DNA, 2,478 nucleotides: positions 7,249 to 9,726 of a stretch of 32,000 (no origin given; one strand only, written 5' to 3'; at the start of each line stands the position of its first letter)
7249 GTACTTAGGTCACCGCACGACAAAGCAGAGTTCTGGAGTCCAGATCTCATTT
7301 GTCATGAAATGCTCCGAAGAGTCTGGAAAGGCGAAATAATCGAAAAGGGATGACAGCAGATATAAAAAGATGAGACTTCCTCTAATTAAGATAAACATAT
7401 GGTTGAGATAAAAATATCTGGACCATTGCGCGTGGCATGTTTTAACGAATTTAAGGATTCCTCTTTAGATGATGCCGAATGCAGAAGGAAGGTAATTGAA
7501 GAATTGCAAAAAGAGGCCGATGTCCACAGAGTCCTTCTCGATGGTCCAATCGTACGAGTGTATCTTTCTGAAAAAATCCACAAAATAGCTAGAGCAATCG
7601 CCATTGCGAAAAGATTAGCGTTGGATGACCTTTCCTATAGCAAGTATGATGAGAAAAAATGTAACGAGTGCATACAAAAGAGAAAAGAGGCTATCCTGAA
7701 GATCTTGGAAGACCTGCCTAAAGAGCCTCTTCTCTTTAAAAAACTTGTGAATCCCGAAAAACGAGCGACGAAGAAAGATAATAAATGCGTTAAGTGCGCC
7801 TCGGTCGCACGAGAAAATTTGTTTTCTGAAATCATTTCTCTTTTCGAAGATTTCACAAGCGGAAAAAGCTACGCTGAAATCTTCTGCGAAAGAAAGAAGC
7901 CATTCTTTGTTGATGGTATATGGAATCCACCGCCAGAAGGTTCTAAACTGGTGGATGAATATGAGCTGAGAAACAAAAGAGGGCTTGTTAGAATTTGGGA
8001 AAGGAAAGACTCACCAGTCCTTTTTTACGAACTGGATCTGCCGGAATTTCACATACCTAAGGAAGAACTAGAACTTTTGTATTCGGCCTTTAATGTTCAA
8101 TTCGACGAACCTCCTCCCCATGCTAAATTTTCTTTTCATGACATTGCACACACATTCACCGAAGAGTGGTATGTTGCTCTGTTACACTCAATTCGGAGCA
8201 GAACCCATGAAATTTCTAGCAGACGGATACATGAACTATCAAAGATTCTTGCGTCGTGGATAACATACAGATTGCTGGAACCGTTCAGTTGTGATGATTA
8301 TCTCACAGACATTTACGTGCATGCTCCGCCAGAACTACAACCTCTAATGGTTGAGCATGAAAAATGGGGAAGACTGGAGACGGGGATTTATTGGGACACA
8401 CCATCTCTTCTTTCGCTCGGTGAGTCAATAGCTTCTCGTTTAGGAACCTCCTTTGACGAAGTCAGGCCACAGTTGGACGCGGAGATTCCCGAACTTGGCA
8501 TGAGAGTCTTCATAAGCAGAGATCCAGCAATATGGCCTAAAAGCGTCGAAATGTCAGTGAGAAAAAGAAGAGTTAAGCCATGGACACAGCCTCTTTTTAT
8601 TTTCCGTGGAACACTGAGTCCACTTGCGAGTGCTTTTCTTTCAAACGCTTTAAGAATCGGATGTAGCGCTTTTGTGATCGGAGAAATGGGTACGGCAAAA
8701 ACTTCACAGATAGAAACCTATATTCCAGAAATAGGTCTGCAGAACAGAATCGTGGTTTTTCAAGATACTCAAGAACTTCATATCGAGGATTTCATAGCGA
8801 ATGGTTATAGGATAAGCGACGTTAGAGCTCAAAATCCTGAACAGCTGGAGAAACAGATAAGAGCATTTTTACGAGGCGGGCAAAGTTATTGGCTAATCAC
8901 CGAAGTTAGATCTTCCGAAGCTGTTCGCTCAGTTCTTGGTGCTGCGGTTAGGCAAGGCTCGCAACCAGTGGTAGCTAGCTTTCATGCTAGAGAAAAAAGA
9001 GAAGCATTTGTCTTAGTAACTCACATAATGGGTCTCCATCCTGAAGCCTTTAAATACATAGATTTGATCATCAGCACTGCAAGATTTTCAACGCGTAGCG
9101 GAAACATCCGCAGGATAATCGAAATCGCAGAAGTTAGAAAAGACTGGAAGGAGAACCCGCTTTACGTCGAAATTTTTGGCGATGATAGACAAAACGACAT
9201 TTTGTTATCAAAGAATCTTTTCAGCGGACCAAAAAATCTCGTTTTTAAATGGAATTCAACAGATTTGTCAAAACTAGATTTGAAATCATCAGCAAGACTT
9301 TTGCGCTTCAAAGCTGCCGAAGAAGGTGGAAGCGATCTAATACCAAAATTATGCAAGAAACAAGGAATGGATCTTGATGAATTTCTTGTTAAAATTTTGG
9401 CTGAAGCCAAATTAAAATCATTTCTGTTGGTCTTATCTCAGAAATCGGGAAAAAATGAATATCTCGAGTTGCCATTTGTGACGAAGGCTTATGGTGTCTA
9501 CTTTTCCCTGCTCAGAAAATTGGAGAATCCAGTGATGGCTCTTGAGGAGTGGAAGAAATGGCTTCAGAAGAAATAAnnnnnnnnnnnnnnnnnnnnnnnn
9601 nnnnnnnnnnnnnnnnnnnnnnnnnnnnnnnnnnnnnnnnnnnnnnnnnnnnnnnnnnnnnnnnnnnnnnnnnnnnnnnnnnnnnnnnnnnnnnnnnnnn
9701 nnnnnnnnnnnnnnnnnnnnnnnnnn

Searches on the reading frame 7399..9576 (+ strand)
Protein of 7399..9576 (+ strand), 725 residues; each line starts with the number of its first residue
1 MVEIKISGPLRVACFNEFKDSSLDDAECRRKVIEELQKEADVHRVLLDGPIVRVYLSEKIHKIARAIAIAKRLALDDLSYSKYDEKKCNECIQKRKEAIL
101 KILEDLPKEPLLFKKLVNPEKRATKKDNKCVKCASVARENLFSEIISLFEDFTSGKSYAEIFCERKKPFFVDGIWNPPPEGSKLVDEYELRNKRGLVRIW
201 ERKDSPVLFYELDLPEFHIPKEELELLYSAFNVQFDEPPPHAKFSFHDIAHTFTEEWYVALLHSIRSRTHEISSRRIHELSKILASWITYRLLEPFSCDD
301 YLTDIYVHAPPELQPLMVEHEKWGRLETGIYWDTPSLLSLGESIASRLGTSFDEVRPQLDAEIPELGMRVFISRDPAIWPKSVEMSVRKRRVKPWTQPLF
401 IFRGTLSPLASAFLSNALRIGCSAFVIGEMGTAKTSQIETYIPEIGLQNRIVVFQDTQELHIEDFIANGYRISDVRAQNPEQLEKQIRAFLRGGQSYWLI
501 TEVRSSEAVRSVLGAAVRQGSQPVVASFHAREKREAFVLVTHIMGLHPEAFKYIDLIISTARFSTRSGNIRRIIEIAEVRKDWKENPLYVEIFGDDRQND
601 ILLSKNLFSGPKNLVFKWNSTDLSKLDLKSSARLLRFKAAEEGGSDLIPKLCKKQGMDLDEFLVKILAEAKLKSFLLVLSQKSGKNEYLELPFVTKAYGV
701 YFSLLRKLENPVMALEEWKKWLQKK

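Call 4: search_protein_families(library=pfam, proteins=[window:7399-9576:+], max_evalue=0.01)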
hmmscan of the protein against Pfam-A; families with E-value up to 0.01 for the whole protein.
window:7399-9576:+ (725 aa): 1 family
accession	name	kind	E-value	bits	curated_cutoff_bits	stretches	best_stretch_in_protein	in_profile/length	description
PF00437.27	T2SSE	-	7.6e-06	25.2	24.9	1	410-538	131-253/370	Type II/IV secretion system protein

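Call 5: search_protein_families(library=ncbifam, proteins=[window:7399-9576:+], max_evalue=0.01)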
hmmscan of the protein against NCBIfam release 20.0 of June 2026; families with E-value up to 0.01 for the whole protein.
window:7399-9576:+ (725 aa): 7 families
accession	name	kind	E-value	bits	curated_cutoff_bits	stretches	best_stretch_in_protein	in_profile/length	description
NF058587.1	archaellum_moto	equivalog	3.1e-22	79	550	1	264-600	120-456/527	archaellum flagellar ATPase motor FlaI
TIGR03819.1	heli_sec_ATPase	hypoth_equivalog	2.7e-13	49.8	373.15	1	264-535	24-292/340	TadA family conjugal transfer-associated ATPase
TIGR02788.1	VirB11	equivalog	1.8e-11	43.6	249.95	1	411-544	134-266/308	P-type DNA transfer ATPase VirB11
NF053672.1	bindosome_BasE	exception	7.8e-11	41.4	1000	1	282-577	130-428/512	bindosome assembly system ATPase subunit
TIGR02782.1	TrbB_P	equivalog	9.1e-11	41.6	304.55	1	342-580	59-294/303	P-type conjugative transfer ATPase TrbB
NF010469.0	PRK13894.1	subfamily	6.3e-10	38.9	508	1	342-580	72-308/320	conjugal transfer ATPase TrbB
NF010475.0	PRK13900.1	equivalog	0.0001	21.5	389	0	413-560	152-305/333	type IV secretion system ATPase VirB11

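Call 8: find_homologous_proteins(query=window:7399-9576:+)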
Query window:7399-9576:+ (725 aa): 115 proteins with E <= 0.001 among 8000 candidates.
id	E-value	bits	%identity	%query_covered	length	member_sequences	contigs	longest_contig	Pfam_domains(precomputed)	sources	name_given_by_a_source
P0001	0.0e+0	1638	100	100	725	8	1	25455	PF00437.27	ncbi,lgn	ncbi:MAG: ATPase, T2SS/T4P/T4SS family [Candidatus Hadarchaeales archaeon]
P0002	0.0e+0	1157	69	100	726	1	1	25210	PF00437.27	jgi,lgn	-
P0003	0.0e+0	1019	63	100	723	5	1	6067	-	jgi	jgi:pilus assembly protein CpaF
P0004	5.0e-280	949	62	93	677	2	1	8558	PF00437.27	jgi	-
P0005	7.4e-275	932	58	100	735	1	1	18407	PF00437.27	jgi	-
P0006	5.2e-270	916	56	100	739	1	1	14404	PF00437.27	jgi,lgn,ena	-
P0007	1.6e-269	914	56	100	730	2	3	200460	-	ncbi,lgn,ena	-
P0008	1.7e-269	914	56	100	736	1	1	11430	-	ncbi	-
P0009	4.4e-269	913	56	100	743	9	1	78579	-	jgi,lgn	jgi:type IV secretory pathway ATPase VirB11/archaellum biosynthesis ATPase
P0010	2.6e-268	910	56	100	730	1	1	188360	-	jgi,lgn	jgi:type IV secretory pathway ATPase VirB11/archaellum biosynthesis ATPase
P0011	4.6e-268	909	56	100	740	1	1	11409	PF00437.27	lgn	-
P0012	6.0e-268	909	56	100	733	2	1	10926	-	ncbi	ncbi:MAG: ATPase, T2SS/T4P/T4SS family [Candidatus Hadarchaeota archaeon]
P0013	1.1e-266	905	56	100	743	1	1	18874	PF00437.27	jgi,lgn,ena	-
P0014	4.5e-266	903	55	100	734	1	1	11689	PF00437.27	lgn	-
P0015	4.3e-264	896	55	100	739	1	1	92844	-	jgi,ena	-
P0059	2.5e-228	778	50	99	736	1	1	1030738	-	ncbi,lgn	-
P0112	3.1e-131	457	38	99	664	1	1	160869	PF00437.27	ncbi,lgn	-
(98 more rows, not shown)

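Call 10: find_encoding_contigs(protein=P0059, flank=10000, max_places=2)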
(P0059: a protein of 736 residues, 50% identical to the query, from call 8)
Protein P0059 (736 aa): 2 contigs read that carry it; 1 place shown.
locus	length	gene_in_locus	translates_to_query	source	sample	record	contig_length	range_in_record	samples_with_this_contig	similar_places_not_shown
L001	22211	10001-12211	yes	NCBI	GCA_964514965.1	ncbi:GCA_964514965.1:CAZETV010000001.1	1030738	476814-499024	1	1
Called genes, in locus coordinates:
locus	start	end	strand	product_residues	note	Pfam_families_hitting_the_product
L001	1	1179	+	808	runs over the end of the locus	PF03104:DNA_pol_B_exo1, PF00136:DNA_pol_B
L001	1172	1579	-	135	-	PF04545:Sigma70_r4 (faint), PF14601:TFX_C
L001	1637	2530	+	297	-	PF00557:Peptidase_M24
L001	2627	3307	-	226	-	PF01269:Fibrillarin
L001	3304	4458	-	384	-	PF21572:Nop5_56-rel_N_Arc, PF01798:Nop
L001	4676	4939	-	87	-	-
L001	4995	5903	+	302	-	PF01680:SOR_SNZ, PF05690:ThiG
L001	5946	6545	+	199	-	PF01174:SNO, PF03575:Peptidase_S51 (weak), PF00117:GATase (weak), PF07685:GATase_3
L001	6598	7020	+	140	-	PF03692:CxxCxxCC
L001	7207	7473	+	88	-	-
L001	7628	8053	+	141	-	PF01967:MoaC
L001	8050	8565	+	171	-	PF00994:MoCF_biosynth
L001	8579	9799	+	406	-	PF03453:MoeA_N, PF00994:MoCF_biosynth, PF03454:MoeA_C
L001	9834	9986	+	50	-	-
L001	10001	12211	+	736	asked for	-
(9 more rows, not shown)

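Call 11: find_encoding_contigs(protein=P0112, flank=10000, max_places=2)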
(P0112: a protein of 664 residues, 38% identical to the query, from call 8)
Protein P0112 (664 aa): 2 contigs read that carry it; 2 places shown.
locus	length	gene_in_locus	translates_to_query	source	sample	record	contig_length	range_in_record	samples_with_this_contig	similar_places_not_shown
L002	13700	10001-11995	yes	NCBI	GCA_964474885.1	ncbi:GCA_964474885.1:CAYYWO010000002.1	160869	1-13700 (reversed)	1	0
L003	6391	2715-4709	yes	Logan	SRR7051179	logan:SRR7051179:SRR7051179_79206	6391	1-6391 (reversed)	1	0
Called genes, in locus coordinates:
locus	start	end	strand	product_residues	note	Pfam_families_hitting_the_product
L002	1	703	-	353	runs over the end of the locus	PF16317:Glyco_hydro_99, PF03659:Glyco_hydro_71 (weak), PF14307:Glyco_tran_WbsX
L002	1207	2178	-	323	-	PF05448:AXE1 (weak), PF02129:Peptidase_S15 (weak), PF03403:PAF-AH_p_II (faint), PF12740:PETase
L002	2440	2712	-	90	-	PF01541:GIY-YIG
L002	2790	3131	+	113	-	PF13620:CarboxypepD_reg (weak)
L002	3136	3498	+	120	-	-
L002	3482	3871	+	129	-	-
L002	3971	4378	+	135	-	-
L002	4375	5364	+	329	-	-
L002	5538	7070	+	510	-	PF04851:ResIII, PF00270:DEAD, PF21210:RNA_helicase_helical, PF00271:Helicase_C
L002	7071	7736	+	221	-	PF02732:ERCC4, PF12826:HHH_2, PF14520:HHH_5, PF00633:HHH (faint)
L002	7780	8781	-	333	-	PF00850:Hist_deacetyl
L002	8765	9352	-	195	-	PF01902:Diphthami_syn_2_N, PF28410:Diphthami_syn_2_C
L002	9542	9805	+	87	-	-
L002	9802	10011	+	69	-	-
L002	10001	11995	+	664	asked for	PF00437:T2SSE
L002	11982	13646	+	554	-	-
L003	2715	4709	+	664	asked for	PF00437:T2SSE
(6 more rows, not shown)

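Call 16: find_related_loci(query=A1, collection=genome_contigs, flank=10000)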
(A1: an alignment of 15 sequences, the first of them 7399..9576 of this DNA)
Query A1 (725 aa) in genome_contigs; peptide patterns used: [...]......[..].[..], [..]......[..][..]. (x = any residue, [..] = any of these).
84 stretches matched a pattern; 51 encode a relative of the query (tblastn E <= 1e-3); 50 distinct loci.
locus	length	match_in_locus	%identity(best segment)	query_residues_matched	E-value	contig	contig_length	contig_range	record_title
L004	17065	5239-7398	63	1-722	0e+0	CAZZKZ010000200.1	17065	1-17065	MAG TPA_asm: Candidatus Hadarchaeota archaeon isolate binchicken_co25_43 genome assembly, contig: k141_137794, whole gen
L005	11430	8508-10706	56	2-724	0e+0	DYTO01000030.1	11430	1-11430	MAG TPA_asm: Candidatus Hadarchaeum sp. isolate DR5_53_9 Afr_mines_DR5_1021_length_11430_cov_3_188484, whole genome shot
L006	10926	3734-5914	56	2-724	0e+0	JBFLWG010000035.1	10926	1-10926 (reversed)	MAG: Candidatus Hadarchaeota archaeon isolate MAG026 MAG026_35, whole genome shotgun sequence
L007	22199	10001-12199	55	2-724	0e+0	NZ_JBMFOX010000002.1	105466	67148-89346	MAG: Candidatus Hadarchaeum sp. isolate KM4338-48 NODE_2_length_105466_cov_4.442095, whole genome shotgun sequence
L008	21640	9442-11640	54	2-724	0e+0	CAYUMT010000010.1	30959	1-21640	MAG TPA_asm: Candidatus Hadarchaeota archaeon isolate SRP323688_co1_140 genome assembly, contig: NODE_2604_length_30959_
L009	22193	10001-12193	55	2-721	0e+0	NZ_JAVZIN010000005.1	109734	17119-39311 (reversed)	MAG: Candidatus Hadarchaeum sp. isolate DRTY-6_201901_bins_47 DRTY-6_201901_bins_47_scaffold_5, whole genome shotgun seq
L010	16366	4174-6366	55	3-724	0e+0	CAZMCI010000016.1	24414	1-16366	MAG TPA_asm: Candidatus Hadarchaeota archaeon isolate binchicken_co349_82 genome assembly, contig: NODE_409_length_24414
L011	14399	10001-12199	55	3-724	0e+0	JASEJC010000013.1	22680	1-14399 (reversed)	MAG: Candidatus Hodarchaeaceae archaeon isolate Yes71-22 NODE_13_length_22680_cov_10.081901, whole genome shotgun sequen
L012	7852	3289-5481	54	3-724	0e+0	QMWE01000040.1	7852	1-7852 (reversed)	MAG: Hadesarchaea archaeon isolate B75_G9 B75_Guay9_scaffold_13843, whole genome shotgun sequence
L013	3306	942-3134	54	2-723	0e+0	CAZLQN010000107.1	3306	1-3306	MAG TPA_asm: Candidatus Hadarchaeota archaeon isolate binchicken_co387_32 genome assembly, contig: NODE_42748_length_330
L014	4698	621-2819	53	3-724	0e+0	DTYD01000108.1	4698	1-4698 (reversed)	MAG TPA_asm: Hadesarchaea archaeon isolate UWMA-0211 k99_2880205, whole genome shotgun sequence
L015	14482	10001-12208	53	2-725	0e+0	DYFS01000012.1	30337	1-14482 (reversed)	MAG TPA_asm: Candidatus Hadarchaeum sp. isolate BE2011_56_16 Afr_mines_BE2011_497_length_30337_cov_6_603428, whole genom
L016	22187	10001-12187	52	3-724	0e+0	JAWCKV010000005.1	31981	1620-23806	MAG: Candidatus Hadarchaeales archaeon isolate JZ-2_201705_bins_153 JZ-2_201705_bins_153_scaffold_5, whole genome shotgu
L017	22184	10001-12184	52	3-724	0e+0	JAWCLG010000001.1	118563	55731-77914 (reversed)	MAG: Candidatus Hadarchaeales archaeon isolate JZ-2_201705_bins_17 JZ-2_201705_bins_17_scaffold_1, whole genome shotgun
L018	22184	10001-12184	56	2-725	0e+0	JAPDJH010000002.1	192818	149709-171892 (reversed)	MAG: Hadesarchaea archaeon isolate S4B4_HD70 c_000000000023, whole genome shotgun sequence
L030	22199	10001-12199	45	2-723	0e+0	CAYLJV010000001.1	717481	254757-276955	MAG TPA_asm: Candidatus Hadarchaeota archaeon isolate SRP141376_co1_77 genome assembly, contig: NODE_1_length_717481_cov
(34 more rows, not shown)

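Call 21: search_protein_families(library=pfam, proteins=[L030:7675-8358:-, L030:8355-9368:-, L030:9379-9744:-, L002:2763-3131:+, L002:3136-3498:+, L002:3461-3871:+, L002:3953-4378:+, L002:4375-5364:+], max_evalue=1)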
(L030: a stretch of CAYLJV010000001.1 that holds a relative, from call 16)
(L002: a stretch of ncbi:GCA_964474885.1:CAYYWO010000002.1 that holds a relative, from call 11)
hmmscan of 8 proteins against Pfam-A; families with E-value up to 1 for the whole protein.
L030:7675-8358:- (227 aa): 2 families
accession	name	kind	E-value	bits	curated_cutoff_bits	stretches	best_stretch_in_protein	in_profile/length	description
PF16763.10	Spidroin_N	-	0.02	15.4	27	1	31-101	25-99/125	Major ampullate spidroin 1, spider silk protein 1, N-term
PF17832.7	Pre-PUA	-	0.1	13.7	23.5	0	153-188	21-54/86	Pre-PUA-like domain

L030:8355-9368:- (337 aa): 2 families
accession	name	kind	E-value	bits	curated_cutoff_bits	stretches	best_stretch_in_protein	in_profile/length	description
PF06480.20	FtsH_ext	-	0.019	15.6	25.5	1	5-126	1-102/103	FtsH Extracellular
PF23928.1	DUF7266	-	0.02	15.1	27.6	1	34-78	50-96/145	Family of unknown function (DUF7266)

L030:9379-9744:- (121 aa): 1 family
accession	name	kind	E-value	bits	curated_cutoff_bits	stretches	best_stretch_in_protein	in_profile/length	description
PF23589.2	WH_AprA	-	0.12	13.3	27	1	18-104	12-94/94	AprA winged helix domain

L002:2763-3131:+ (122 aa): 4 families
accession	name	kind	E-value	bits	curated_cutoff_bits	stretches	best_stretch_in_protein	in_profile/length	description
PF13620.12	CarboxypepD_reg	-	1.9e-05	25.3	32.3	1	54-120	2-68/82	Carboxypeptidase regulatory-like domain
PF23374.1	Fn3_arc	-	0.14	12.7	28.9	1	54-85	23-47/78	Archaeal fibronectin-III type-like domain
PF02369.22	Big_1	-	0.16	12.6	34.9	1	53-81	20-47/93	Bacterial Ig-like domain (group 1)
PF22064.2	Cep192_D2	-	0.17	12.6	27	1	9-82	38-112/154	Cep192 domain 2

L002:3136-3498:+ (120 aa): 0 families

L002:3461-3871:+ (136 aa): 0 families

L002:3953-4378:+ (141 aa): 0 families

L002:4375-5364:+ (329 aa): 0 families

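Call 46: search_solved_structures(query=A1, max_evalue=0.001)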
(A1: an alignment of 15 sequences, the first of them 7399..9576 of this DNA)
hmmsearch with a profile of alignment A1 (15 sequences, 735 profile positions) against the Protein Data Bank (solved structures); distinct sequences matched with E-value up to 0.001: 9.
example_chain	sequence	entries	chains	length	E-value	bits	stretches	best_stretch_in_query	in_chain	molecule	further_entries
4ii7_A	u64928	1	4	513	4.9e-20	74.8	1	300-612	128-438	FlaI ATPase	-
2oap_1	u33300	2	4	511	1.2e-19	73.4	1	291-590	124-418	Type II secretion system protein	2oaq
4ihq_A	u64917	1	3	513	7.1e-19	70.9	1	300-612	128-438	FlaI ATPase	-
8rkd_E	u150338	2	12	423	9.1e-14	54.1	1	277-602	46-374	Pilus assembly ATPase CpaF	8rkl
8rjf_A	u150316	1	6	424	9.1e-14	54.1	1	277-602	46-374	Pilus assembly ATPase CpaF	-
9e24_A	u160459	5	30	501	1.5e-13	53.3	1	277-602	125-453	CpaF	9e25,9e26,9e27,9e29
2gza_A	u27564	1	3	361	4.5e-08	35.2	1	303-539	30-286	Type IV secretion system protein VirB11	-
6bge_A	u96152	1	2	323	0.00067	21.4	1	346-473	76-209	VirB11-like protein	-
1g6o_A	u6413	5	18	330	0.0007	21.4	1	346-473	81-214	CAG-ALPHA | virB11 homolog | Cag-alfa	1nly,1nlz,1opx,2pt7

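Call 57: find_encoding_contigs(protein=P0002, flank=10000, max_places=1)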
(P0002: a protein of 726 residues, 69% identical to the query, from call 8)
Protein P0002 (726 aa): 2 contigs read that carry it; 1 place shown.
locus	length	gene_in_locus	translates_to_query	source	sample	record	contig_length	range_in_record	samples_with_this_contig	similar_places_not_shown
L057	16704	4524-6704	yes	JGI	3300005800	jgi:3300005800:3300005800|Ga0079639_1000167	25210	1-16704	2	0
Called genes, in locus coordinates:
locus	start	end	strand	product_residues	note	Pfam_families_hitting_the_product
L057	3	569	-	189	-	?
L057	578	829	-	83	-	PF01198:Ribosomal_L31e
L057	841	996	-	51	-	PF00832:Ribosomal_L39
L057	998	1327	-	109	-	PF01984:dsDNA_bind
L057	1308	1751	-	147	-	PF01090:Ribosomal_S19e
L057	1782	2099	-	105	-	PF04032:Rpr2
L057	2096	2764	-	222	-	PF03587:EMG1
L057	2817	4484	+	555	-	PF00270:DEAD (faint), PF13307:Helicase_C_2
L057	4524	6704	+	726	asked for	PF00437:T2SSE (weak)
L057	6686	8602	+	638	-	-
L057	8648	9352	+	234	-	PF03483:B3_4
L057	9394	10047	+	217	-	PF00149:Metallophos, PF12850:Metallophos_2, PF14582:Metallophos_3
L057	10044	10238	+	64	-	PF26358:EcdD_BsdD_detox (weak)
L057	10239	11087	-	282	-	PF25133:TYW2_N_2, PF02475:TRM5-TYW2_MTfase, PF09445:Methyltransf_15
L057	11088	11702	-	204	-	PF01351:RNase_HII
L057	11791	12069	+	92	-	-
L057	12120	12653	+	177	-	PF00994:MoCF_biosynth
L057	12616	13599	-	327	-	-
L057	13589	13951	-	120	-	-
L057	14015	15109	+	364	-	PF04055:Radical_SAM, PF13353:Fer4_12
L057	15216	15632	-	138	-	PF03692:CxxCxxCC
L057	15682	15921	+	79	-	PF01037:AsnC_trans_reg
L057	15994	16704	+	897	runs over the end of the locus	PF00133:tRNA-synt_1, PF09334:tRNA-synt_1g, PF08264:Anticodon_1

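Call 69: predict_structure(alignment_id=A1)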
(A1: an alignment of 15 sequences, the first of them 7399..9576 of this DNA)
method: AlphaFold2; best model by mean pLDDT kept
length: 725 residues; sequences in the alignment: 15
mean_pLDDT: 82.4   pTM: 0.75
mean pLDDT of the five models: 82.4, 80.8, 78.9, 74.8, 70.7
residues with pLDDT >= 90: 213; 70-90: 402; 50-70: 95; < 50: 15
segments of 3 or more residues with pLDDT < 50: 121-126, 240-243
pLDDT, mean of each block of 10 residues (from residue 1): 80 81 87 86 89 90 89 81 63 77 86 69 50 65 82 72 90 90 94 93 91 93 89 64 51 78 76 88 85 91 87 90 87 88 80 77 83 70 83 64 73 90 84 69 87 80 89 76 72 80 72 75 81 87 84 89 59 87 88 85 91 91 90 93 91 89 94 90 84 89 91 93 89
secondary structure, 60 per line:
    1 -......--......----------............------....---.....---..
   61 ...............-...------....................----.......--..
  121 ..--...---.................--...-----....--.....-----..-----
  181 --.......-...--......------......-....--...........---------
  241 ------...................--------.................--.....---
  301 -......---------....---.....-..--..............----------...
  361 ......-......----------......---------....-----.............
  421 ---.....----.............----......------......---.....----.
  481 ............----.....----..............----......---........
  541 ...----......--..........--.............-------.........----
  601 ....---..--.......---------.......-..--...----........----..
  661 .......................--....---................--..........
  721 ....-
elements in order (helices of 4 or more, strands of 3 or more residues): E2-7 E10-15 H26-37 E44-47 E51-55 H59-75 H86-105 H110-116 H119-122 H131-147 H158-161 E164-168 E183-189 E196-201 E208-213 H215-218 H221-231 H247-265 H274-290 H293-297 E302-307 E317-320 E324-328 H334-347 E358-363 E368-373 E384-389 H399-402 H408-420 E424-428 H433-445 E450-455 H462-467 E471-475 H480-492 E497-501 H506-519 E524-529 H533-543 H548-553 E556-565 E568-580 E588-596 E601-604 H612-618 H628-634 H647-654 H659-683 H686-689 H693-708 H711-724
